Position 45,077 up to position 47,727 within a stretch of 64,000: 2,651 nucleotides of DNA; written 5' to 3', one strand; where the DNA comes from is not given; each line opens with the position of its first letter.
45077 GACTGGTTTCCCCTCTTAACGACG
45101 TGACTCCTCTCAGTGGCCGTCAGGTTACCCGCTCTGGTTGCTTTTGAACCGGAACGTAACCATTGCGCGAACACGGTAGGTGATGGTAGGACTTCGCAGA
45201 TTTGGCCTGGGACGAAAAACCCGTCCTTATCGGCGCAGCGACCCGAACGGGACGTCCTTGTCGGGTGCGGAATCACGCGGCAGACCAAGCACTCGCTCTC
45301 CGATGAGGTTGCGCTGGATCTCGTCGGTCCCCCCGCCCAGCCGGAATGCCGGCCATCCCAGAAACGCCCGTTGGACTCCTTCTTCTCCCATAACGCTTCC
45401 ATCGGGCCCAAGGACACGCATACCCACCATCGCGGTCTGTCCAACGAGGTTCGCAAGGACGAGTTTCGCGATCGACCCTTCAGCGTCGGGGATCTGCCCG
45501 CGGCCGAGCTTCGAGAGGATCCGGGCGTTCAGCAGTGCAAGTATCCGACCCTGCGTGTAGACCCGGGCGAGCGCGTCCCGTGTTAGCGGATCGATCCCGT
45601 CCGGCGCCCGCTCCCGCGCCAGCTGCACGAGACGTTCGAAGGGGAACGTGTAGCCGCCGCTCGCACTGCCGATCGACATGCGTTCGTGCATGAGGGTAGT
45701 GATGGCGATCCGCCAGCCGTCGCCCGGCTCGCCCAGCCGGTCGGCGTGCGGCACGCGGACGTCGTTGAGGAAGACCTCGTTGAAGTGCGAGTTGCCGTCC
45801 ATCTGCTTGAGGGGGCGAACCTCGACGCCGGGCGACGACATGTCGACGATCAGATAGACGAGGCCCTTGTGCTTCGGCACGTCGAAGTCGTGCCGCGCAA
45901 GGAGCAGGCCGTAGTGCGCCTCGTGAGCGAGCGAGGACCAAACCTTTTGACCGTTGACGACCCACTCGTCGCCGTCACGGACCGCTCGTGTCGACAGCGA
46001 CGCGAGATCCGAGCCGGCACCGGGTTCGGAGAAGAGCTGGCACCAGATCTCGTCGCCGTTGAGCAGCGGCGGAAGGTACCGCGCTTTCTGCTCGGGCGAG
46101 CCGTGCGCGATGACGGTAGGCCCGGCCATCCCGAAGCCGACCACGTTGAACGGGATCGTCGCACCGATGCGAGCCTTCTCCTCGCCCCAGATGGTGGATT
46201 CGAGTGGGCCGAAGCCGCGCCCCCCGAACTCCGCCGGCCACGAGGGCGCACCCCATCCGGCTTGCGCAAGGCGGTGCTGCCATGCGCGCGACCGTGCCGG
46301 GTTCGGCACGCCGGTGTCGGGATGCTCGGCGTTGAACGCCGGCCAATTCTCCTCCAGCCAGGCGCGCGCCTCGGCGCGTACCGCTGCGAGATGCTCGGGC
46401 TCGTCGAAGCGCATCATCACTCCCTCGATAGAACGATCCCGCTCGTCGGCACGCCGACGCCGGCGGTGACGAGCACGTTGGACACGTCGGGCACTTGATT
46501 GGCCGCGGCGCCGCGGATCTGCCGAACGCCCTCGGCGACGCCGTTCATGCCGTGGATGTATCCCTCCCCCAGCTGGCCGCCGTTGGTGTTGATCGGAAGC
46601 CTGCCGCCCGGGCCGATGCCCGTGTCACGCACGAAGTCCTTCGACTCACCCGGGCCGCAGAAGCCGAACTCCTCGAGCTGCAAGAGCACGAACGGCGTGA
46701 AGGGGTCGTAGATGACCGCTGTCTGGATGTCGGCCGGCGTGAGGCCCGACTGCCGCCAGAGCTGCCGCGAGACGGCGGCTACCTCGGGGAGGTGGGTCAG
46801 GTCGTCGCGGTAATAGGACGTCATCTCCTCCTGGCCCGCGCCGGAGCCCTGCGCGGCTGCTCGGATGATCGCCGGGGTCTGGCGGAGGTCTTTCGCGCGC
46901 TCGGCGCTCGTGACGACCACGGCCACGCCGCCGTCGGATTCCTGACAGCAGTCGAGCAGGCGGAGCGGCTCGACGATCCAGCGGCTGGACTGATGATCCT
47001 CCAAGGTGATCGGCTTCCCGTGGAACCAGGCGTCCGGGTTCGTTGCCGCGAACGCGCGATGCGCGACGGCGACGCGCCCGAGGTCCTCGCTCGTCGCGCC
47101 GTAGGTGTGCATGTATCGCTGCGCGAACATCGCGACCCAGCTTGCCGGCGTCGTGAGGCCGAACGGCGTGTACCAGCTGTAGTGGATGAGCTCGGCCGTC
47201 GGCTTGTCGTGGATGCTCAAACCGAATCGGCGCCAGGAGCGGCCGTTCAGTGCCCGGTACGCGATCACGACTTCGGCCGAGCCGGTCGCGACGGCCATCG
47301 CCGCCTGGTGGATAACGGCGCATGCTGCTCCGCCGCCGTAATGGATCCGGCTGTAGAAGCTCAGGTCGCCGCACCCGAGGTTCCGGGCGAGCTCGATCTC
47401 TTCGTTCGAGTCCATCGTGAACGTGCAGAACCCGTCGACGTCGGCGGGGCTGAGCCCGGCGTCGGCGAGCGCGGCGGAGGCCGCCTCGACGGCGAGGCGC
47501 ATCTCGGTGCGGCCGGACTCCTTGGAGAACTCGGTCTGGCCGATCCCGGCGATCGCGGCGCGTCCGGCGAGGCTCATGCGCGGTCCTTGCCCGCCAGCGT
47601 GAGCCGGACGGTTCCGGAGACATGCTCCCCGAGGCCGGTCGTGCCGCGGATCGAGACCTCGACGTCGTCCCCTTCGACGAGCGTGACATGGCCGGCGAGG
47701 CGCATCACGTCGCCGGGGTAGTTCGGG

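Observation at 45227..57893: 13-gene co-directional operon resembling the igr/ChsH/Ltp2 steroid side-chain module, with extra thiolase-DUF35 pairs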

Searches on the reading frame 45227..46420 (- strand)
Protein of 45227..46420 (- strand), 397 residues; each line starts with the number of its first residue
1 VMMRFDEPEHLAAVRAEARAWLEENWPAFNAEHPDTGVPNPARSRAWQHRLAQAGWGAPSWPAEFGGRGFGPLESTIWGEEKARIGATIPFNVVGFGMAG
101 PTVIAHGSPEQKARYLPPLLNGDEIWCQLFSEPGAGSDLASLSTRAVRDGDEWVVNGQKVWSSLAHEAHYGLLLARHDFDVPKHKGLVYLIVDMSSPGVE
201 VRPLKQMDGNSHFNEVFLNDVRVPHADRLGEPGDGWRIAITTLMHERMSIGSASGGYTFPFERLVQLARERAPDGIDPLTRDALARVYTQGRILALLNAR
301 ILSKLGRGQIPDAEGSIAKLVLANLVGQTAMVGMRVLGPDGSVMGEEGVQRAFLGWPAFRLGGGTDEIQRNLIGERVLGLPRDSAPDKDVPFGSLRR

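Call 7: search_protein_families(library=pfam, proteins=[window:45227-46420:-])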
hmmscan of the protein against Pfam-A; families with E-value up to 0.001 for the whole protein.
window:45227-46420:- (397 aa): 3 families
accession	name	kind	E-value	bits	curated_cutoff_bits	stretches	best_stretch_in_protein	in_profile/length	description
PF00441.29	Acyl-CoA_dh_1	-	1.4e-23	84.1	22.4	1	233-378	1-150/150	Acyl-CoA dehydrogenase, C-terminal domain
PF02770.24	Acyl-CoA_dh_M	-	6.5e-21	74.8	33.3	1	127-221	1-97/97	Acyl-CoA dehydrogenase, middle domain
PF02771.21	Acyl-CoA_dh_N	-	4.8e-17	62.8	22.9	1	9-123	2-113/113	Acyl-CoA dehydrogenase, N-terminal domain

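Call 9: search_protein_families(library=ncbifam, proteins=[window:45227-46420:-], max_evalue=0.00001)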
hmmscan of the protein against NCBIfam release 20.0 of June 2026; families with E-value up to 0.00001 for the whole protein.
window:45227-46420:- (397 aa): 17 families
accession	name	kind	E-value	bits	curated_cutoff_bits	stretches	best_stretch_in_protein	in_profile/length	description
TIGR03204.1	pimC_large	equivalog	7.9e-62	209.4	623.85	1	12-380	9-395/395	pimeloyl-CoA dehydrogenase large subunit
NF045552.1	GlutCoADH_Des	equivalog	2.9e-32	112.3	470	1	51-380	46-382/387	glutaryl-CoA dehydrogenase Acd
NF043006.1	CyhCrbnylCoADH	equivalog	2.6e-29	102.4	650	1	60-276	53-271/380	cyclohexane-1-carbonyl-CoA dehydrogenase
NF042972.1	AcrlCoAredClosAcrC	equivalog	9.5e-29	100.2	640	1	48-272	42-268/378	acryloyl-CoA reductase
NF008997.0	PRK12341.1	equivalog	9.7e-28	97.3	537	1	45-375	40-374/382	acyl-CoA dehydrogenase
NF053553.1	prodigi_MBC_PigA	equivalog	9.7e-27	94.1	500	1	46-379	41-380/381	prodigiosin MBC biosynthesis dehydrogenase PigA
NF002885.1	PRK03354.1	equivalog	4.1e-26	91.9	540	1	22-376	21-372/378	crotonobetainyl-CoA dehydrogenase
NF045652.1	ProlPCPDhRedW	equivalog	1.1e-23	83.7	650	1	45-380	35-375/376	L-prolyl-[peptidyl-carrier protein] dehydrogenase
TIGR03207.1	cyc_hxne_CoA_dh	equivalog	6.6e-23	81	575.35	1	49-251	39-242/372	cyclohexanecarboxyl-CoA dehydrogenase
NF042439.1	SulpropCoADesulf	equivalog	2.5e-21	75.9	600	1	50-380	32-373/379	3-sulfinopropanoyl-CoA desulfinase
NF052270.1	Staph_DH_FadE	equivalog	5.7e-20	71.4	600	1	91-379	105-395/400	acyl-CoA dehydrogenase FadE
NF058590.1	AcCoDHFadEBacil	equivalog_domain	1.1e-18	67.1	600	1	60-271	71-282/586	acyl-CoA dehydrogenase FadE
TIGR03203.1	pimD_small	equivalog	5.3e-10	38.9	652.7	1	44-240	39-233/378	pimeloyl-CoA dehydrogenase small subunit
NF037942.1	ac_ACP_DH_MbtN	equivalog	4.2e-08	32.3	700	1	120-373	105-361/376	mycobactin biosynthesis acyl-ACP dehydrogenase MbtN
NF007000.1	PRK09463.1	subfamily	5.9e-08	31.5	600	1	63-153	94-186/726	acyl-CoA dehydrogenase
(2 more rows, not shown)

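Call 28: search_solved_structures(query=window:45227-46420:-, max_evalue=1e-20)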
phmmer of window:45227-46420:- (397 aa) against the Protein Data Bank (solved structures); distinct sequences matched with E-value up to 1e-20: 48.
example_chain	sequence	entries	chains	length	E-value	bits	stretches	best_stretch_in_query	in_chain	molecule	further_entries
6wy8_B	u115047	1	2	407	3.6e-53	184.2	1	4-383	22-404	Acyl-CoA dehydrogenase domain protein Tcur3483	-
6wy9_A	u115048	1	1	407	1.7e-52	182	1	4-383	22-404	Acyl-CoA dehydrogenase domain protein Tcur3483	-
4x28_A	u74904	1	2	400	7.4e-52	179.8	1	28-383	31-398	Acyl-CoA dehydrogenase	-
1ukw_A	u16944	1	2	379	5e-34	121.1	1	54-378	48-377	acyl-CoA dehydrogenase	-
7y0a_A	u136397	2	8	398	1.3e-31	113.1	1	53-378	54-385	Short-chain specific acyl-CoA dehydrogenase, mitochondrial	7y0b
8sgs_A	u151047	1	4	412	1.7e-31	112.8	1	53-377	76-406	Short-chain specific acyl-CoA dehydrogenase, mitochondrial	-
7w0j_A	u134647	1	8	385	3.1e-31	111.9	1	50-257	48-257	Acyl-CoA dehydrogenase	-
8i4p_A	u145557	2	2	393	3.1e-31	111.9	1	50-257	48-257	Acyl-CoA dehydrogenase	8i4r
2vig_A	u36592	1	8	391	6.3e-31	110.9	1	53-378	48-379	SHORT-CHAIN SPECIFIC ACYL-COA DEHYDROGENASE,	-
1egc_A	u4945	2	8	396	1.1e-30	110.1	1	8-374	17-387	MEDIUM CHAIN ACYL-COA DEHYDROGENASE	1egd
2pg0_A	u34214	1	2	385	1.3e-30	109.9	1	8-375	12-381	Acyl-CoA dehydrogenase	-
1jqi_A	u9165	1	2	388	1.5e-30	109.7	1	50-377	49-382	short chain acyl-CoA dehydrogenase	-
4iv6_A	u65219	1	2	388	7.3e-30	107.4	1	79-378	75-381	Acyl-CoA dehydrogenase FadE3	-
1udy_A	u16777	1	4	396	1.2e-29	106.6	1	8-379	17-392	Acyl-CoA dehydrogenase, medium-chain specific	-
3mdd_A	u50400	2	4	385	1.3e-29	106.5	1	8-379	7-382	MEDIUM CHAIN ACYL-COA DEHYDROGENASE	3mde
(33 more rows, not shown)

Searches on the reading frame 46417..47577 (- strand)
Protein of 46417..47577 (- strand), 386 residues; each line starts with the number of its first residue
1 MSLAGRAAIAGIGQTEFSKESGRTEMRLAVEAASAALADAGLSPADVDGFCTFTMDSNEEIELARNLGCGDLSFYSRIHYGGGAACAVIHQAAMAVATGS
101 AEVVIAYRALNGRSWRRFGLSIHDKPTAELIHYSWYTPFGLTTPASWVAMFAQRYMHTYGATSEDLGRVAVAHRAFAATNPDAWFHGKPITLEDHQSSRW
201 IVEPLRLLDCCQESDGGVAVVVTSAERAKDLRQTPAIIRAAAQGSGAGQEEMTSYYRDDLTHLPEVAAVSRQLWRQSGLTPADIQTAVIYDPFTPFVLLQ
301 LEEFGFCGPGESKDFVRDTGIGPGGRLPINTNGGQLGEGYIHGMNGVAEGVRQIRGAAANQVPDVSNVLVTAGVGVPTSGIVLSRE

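Call 7: search_protein_families(library=pfam, proteins=[window:46417-47577:-])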
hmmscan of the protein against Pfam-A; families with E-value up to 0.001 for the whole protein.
window:46417-47577:- (386 aa): 2 families
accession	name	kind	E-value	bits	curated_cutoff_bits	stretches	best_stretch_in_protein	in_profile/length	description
PF22691.2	Thiolase_C_1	-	1.8e-34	119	28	1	249-376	4-133/144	Thiolase C-terminal domain-like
PF00108.29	Thiolase_N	-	1.6e-05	24.8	26.4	1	15-225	9-259/260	Thiolase, N-terminal domain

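Call 9: search_protein_families(library=ncbifam, proteins=[window:46417-47577:-], max_evalue=0.00001)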
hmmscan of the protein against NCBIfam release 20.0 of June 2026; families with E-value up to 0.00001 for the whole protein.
window:46417-47577:- (386 aa): 17 families
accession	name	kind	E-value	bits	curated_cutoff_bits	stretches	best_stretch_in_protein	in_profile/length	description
NF005892.0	PRK07855.1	subfamily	4e-201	667.9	469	1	2-385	3-389/390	lipid-transfer protein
NF004811.0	PRK06158.1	subfamily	8.3e-76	255.4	421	1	3-376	6-369/384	acetyl-CoA acetyltransferase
NF006010.0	PRK08142.1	subfamily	5.5e-63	213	462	1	1-368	1-365/388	thiolase domain-containing protein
NF004720.0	PRK06064.1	subfamily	7.8e-56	189.5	420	1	7-375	4-374/389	thiolase domain-containing protein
NF053570.1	AcCoTHIOL_METTL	equivalog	1.5e-44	152.4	600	1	7-376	4-371/385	acetyl-CoA acetyltransferase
NF004810.0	PRK06157.1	equivalog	9.3e-40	137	403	1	3-377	5-385/400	acetyl-CoA acetyltransferase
NF009228.0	PRK12578.1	subfamily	4.8e-39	134.1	485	1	6-360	4-358/387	thiolase domain-containing protein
NF053628.1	BnzsclthlBbsBGT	equivalog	7e-39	133.7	750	1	2-375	2-369/389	benzoylsuccinyl-CoA thiolase subunit BbsB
NF006180.0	PRK08313.1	subfamily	9.6e-39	133.3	514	1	6-372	5-369/389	thiolase domain-containing protein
NF004715.0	PRK06059.1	equivalog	1.9e-38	132.5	424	1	8-380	7-392/399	lipid-transfer protein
NF006102.0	PRK08256.1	subfamily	5.9e-35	121.1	436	1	6-370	4-376/394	lipid-transfer protein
NF004722.0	PRK06066.1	equivalog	1.8e-30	106.2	516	1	5-379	4-376/385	thiolase domain-containing protein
NF005704.0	PRK07516.1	subfamily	5.2e-29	101.4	412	1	7-364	4-364/389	thiolase domain-containing protein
NF004982.0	PRK06365.1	equivalog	5.9e-28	98.1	695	1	11-246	22-258/430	thiolase domain-containing protein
NF004721.0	PRK06065.1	equivalog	6.9e-28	97.6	455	1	4-341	9-342/393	thiolase domain-containing protein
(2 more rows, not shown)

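Call 14: search_solved_structures(query=window:46417-47577:-, max_evalue=1e-10, show_alignments=1)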
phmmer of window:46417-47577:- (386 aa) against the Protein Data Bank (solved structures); distinct sequences matched with E-value up to 1e-10: 18.
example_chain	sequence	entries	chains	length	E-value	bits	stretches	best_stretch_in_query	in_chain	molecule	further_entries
6ok1_A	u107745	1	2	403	1e-163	547.8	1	3-384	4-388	Lipid-transfer protein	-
4u4e_A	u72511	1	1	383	5.3e-57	196.6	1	2-372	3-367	Thiolase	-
9myr_A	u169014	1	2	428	2.7e-43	151.5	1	1-375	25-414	Nonspecific lipid-transfer protein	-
7pxp_C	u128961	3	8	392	5.7e-33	117.5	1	3-368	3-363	Benzoylsuccinyl-CoA thiolase subunit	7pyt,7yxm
7yvy_A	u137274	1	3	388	1.6e-32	116.1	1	6-381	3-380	Acetyl-CoA acetyltransferase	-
6esq_A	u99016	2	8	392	1.8e-26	96.2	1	7-349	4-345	acetoacetyl-CoA thiolase | Acetyl-CoA acetyltransferase thiolase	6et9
4yzo_A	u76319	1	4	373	8.9e-20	74.1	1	143-366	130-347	Putative acyl-CoA acyltransferase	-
6hsj_A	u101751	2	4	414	3.8e-19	72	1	3-366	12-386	SCP2-thiolase (type-1)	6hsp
6hrv_A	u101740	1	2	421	4e-19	72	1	3-366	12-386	SCP2-thiolase (type-1)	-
5m3k_C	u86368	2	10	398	1.1e-17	67.2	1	160-365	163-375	2,4-diacetylphloroglucinol biosynthesis protein PhlC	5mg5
9skh_I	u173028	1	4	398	1.1e-17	67.2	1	148-374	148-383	2,4-diacetylphloroglucinol biosynthesis protein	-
9skm_I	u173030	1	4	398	1.2e-17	67.1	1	147-374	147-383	2,4-diacetylphloroglucinol biosynthesis protein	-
4bia_A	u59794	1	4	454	1.3e-17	67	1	150-372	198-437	3-KETOACYL-COA THIOLASE, PUTATIVE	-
4bi9_A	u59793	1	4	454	2.3e-17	66.1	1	150-372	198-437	3-KETOACYL-COA THIOLASE, PUTATIVE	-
3zbk_A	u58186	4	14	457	2.2e-16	62.9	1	149-358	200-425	3-KETOACYL-COA THIOLASE-LIKE PROTEIN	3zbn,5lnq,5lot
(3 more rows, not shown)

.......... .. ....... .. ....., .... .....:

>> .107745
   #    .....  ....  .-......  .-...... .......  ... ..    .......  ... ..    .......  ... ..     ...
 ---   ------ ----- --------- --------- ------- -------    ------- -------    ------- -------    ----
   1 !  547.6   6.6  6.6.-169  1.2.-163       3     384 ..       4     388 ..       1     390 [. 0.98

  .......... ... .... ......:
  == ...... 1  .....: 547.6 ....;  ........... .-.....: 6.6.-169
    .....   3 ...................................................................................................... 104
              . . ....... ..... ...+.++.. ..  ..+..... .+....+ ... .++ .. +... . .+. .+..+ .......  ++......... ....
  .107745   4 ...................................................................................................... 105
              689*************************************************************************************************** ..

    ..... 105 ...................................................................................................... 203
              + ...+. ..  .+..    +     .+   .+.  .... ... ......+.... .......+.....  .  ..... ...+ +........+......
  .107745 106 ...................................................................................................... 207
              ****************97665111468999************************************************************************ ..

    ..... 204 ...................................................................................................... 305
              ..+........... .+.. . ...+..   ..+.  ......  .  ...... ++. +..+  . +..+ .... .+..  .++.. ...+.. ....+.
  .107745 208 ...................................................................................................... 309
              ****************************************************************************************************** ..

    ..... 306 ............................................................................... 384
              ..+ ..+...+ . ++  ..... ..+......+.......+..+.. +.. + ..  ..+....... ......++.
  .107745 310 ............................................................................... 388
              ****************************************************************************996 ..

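Call 75: search_dna_similar(query=window:46417-47577:-, collection=plasmids, mode=protein, max_rows=12)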
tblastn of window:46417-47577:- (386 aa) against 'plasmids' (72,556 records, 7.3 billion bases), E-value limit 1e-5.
Records with a match: 581; places in all: 1042; records where one place covers at least 80% of the query: 267.
Best place of each record, by identity: 60-80% 8; <60% 573.
By first word of the organism name: Rhodococcus 54; Sulfitobacter 37; Pseudosulfitobacter 36; Streptomyces 21; Sphingobium 20; Paracoccus 18; Rhizobium 18; Cupriavidus 17; Azospirillum 17; Burkholderia 16; and 123 more.
By predicted mobility (MOB-suite, as given by PLSDB): non-mobilizable 397; conjugative 99; mobilizable 85.
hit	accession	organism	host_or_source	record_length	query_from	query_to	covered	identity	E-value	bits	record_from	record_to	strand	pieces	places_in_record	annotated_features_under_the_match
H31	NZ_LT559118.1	Nonomuraea gerenzanensis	-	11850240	8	384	98%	68.7%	3e-145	462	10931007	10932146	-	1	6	none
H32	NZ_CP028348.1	Novosphingobium sp. THN1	cell culture,surface water of Lake Taihu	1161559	3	386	99%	67.1%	2e-147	468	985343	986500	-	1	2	record has no annotation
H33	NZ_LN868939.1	Nocardia farcinica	not known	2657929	3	384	99%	67.3%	5e-148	470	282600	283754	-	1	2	none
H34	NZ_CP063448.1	Novosphingobium sp. ES2-1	mixed culture,activated sludge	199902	3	384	99%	64.4%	6e-134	429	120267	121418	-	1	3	lipid-transfer protein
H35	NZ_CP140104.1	Vibrio alfacsensis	Scophthalmus maximus,intestinal tract ...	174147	2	386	100%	63.1%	4e-146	464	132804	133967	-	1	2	lipid-transfer protein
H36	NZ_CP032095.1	Vibrio alfacsensis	Solea senegalensis,whole ...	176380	2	386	100%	63.1%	4e-146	464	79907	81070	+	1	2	lipid-transfer protein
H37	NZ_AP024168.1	Vibrio alfacsensis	-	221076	2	386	100%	63.1%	4e-146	464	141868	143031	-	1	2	lipid-transfer protein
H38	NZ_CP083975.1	Rhodococcus rhodochrous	compost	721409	4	385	99%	61.0%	2e-139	445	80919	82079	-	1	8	lipid-transfer protein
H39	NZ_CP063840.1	Sphingopyxis granuli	whole organism,river sediment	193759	3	383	99%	54.6%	7e-118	383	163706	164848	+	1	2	lipid-transfer protein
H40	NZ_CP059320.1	Rhizorhabdus wittichii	Enrichment culture,Wastewater treatment ...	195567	3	383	99%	54.6%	7e-118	383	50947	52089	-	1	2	lipid-transfer protein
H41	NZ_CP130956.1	Rhodococcus opacus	cell culture,Sod-podzolic soil ...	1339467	8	383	97%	45.3%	1e-77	267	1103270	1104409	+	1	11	none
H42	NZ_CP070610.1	Rhodococcus koreensis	cell culture,rhizosphere of apple ...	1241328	8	383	97%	44.8%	4e-77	266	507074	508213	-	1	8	record has no annotation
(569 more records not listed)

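Call 76: get_annotated_region(hit=H33, flank=9000)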
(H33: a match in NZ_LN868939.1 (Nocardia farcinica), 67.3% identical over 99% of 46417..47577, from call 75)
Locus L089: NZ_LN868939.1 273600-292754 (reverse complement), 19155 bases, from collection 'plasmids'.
description: Nocardia farcinica strain NCTC11134 plasmid 2, complete sequence
organism: Nocardia farcinica (NCBI taxid 37329)
taxonomy: Bacteria; Actinomycetota; Actinomycetes; Mycobacteriales; Nocardiaceae; Nocardia; Nocardia farcinica
host: -; source: not known; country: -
typing (MOB-suite, as given by PLSDB): non-mobilizable
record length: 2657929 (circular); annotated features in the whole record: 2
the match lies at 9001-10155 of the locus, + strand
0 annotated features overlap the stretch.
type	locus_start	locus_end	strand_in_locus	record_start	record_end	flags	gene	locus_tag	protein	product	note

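Call 77: get_annotated_region(hit=H38, flank=9000)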
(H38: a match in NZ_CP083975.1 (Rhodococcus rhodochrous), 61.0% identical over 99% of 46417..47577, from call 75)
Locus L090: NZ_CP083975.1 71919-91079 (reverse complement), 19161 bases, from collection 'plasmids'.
description: Rhodococcus rhodochrous strain GD02 plasmid pGD02.2.1
organism: Rhodococcus rhodochrous (NCBI taxid 1829)
taxonomy: Bacteria; Actinomycetota; Actinomycetes; Mycobacteriales; Nocardiaceae; Rhodococcus; Rhodococcus rhodochrous
host: -; source: compost; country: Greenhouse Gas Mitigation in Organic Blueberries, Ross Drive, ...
typing (MOB-suite, as given by PLSDB): non-mobilizable
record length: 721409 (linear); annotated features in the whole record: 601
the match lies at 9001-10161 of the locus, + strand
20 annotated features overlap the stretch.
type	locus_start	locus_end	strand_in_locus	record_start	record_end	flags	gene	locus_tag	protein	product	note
CDS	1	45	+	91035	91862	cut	-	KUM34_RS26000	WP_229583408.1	enoyl-CoA hydratase-related protein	-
CDS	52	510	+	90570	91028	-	-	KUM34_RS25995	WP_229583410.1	Zn-ribbon domain-containing OB-fold protein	-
CDS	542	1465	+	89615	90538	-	-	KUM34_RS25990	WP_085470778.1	SDR family NAD(P)-dependent oxidoreductase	-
CDS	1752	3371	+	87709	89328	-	-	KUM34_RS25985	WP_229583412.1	FAD-dependent oxidoreductase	-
CDS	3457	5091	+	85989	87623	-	-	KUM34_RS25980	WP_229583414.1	FAD-dependent oxidoreductase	-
CDS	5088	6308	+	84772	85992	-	-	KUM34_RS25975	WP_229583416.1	CaiB/BaiF CoA-transferase family protein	-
CDS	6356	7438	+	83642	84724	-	-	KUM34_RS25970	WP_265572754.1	CaiB/BaiF CoA-transferase family protein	-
CDS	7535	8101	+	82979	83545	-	-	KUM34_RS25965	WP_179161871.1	MaoC family dehydratase N-terminal domain-containing protein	-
CDS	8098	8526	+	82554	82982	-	-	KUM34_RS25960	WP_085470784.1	MaoC/PaaZ C-terminal domain-containing protein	-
CDS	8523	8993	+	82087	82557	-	-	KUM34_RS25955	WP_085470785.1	Zn-ribbon domain-containing OB-fold protein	-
CDS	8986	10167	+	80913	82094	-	-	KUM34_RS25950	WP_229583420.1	lipid-transfer protein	-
CDS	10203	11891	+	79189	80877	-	-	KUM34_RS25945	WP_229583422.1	bifunctional 3-(3-hydroxy-phenyl)propionate/3-hydroxycinnamic acid hydroxylase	-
CDS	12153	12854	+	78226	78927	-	-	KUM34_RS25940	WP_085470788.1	GntR family transcriptional regulator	-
CDS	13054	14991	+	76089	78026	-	-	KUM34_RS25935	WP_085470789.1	NAD(P)/FAD-dependent oxidoreductase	-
CDS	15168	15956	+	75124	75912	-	-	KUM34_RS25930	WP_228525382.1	alpha/beta hydrolase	-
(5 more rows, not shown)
